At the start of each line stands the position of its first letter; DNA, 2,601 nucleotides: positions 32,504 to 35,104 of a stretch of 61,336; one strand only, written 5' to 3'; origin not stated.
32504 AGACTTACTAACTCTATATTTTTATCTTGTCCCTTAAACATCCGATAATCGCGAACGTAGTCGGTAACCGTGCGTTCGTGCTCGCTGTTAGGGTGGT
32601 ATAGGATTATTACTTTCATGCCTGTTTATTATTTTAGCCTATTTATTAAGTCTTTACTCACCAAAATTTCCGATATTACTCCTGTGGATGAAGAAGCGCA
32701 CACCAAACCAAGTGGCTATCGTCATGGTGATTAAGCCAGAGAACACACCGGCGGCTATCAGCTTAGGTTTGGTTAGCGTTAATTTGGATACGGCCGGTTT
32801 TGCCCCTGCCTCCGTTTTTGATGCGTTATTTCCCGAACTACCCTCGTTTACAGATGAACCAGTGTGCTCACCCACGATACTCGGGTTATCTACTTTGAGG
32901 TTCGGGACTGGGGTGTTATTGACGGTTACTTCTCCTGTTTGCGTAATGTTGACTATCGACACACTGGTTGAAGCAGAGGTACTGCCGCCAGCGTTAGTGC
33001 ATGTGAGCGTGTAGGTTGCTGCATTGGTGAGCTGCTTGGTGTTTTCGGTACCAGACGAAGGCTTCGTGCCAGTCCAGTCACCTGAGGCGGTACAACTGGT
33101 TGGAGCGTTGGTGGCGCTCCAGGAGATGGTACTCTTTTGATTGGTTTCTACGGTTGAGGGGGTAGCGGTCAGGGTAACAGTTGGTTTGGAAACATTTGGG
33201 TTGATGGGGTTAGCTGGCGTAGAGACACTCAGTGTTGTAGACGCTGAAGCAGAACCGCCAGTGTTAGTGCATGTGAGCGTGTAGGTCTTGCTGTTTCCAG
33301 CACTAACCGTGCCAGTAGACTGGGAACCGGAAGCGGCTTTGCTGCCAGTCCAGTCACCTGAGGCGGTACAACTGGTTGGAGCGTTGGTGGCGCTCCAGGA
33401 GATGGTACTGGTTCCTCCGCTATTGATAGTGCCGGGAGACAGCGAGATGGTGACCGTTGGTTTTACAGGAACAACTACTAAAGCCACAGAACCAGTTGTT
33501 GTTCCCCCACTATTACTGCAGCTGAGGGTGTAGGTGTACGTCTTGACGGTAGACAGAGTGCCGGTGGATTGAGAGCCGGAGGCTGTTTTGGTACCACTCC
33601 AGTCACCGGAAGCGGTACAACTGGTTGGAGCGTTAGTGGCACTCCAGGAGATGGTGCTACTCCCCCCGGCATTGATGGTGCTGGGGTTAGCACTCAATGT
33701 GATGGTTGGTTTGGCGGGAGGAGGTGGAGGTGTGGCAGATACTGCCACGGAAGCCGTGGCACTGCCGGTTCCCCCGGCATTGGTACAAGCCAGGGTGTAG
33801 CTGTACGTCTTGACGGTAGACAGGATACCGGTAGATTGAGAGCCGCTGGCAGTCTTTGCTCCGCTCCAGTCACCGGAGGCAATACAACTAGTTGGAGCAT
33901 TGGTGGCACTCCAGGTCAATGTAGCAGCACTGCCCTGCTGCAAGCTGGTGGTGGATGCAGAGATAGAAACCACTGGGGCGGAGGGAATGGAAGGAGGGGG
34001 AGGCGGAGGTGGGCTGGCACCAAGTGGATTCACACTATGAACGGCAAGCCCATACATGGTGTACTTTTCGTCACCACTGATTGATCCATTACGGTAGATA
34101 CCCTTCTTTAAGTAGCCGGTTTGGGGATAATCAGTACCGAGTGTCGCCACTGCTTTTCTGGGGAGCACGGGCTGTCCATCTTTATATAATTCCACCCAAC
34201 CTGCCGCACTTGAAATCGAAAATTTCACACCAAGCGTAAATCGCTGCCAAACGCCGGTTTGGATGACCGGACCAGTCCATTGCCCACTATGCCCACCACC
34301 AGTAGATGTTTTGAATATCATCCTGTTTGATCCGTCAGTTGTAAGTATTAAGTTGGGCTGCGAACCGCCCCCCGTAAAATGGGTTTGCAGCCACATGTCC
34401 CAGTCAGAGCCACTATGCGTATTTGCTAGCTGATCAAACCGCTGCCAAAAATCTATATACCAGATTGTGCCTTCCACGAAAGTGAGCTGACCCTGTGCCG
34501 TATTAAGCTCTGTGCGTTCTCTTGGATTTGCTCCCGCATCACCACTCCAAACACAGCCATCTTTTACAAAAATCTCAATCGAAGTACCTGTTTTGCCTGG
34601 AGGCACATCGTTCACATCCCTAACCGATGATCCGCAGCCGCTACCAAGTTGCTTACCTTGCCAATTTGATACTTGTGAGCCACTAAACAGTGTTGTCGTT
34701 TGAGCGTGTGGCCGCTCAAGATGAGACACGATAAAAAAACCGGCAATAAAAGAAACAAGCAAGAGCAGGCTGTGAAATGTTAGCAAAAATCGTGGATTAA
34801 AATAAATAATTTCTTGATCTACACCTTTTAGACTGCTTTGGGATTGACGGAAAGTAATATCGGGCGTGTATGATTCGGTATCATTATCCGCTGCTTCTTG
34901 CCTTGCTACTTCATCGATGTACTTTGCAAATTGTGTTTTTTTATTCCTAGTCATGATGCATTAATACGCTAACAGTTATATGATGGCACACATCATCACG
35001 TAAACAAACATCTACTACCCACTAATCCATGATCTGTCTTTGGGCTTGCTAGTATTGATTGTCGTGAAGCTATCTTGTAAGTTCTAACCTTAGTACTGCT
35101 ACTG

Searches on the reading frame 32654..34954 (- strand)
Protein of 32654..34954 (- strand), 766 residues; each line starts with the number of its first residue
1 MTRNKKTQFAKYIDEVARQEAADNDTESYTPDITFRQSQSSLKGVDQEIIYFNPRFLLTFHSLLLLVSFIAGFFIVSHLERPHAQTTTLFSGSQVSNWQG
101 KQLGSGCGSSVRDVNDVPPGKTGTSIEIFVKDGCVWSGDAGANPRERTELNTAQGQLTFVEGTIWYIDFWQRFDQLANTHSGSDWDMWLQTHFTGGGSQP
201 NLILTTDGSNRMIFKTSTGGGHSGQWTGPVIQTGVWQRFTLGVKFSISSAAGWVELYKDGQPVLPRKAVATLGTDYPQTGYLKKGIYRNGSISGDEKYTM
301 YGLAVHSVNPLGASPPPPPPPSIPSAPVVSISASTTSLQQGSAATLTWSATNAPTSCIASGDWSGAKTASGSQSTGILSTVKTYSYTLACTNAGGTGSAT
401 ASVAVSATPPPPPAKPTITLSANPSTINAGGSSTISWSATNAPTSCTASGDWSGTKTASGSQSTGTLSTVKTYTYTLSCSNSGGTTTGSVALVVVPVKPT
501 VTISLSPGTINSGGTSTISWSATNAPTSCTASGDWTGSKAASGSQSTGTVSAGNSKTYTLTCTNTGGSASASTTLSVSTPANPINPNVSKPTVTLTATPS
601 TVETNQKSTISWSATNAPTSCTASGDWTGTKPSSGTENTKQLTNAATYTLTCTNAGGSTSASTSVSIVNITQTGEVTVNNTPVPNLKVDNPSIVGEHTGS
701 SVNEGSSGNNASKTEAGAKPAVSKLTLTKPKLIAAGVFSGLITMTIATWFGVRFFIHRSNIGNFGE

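Call 11: search_protein_families(library=pfam, proteins=[window:32654-34954:-], max_evalue=0.001)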
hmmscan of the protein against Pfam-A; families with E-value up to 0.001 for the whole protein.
window:32654-34954:- (766 aa): 1 family
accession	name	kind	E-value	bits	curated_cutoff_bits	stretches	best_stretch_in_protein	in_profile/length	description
PF14099.13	Polysacc_lyase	-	1.5e-12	48.3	29.9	1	95-296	6-203/210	Polysaccharide lyase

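Call 101: search_solved_structures(query=window:32654-34954:-, max_evalue=0.1)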
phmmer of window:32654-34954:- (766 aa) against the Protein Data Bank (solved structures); distinct sequences matched with E-value up to 0.1: 3.
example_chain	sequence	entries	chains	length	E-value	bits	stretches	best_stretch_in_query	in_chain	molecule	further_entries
7biz_A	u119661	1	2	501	0.00027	22.6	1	469-614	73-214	Cell surface protein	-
9c2d_S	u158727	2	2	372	0.0019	19.8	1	325-571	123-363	Tail protein | Putative tail protein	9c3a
9ncf_S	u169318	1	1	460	0.0064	18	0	415-573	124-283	Immunoglobulin-like domain protein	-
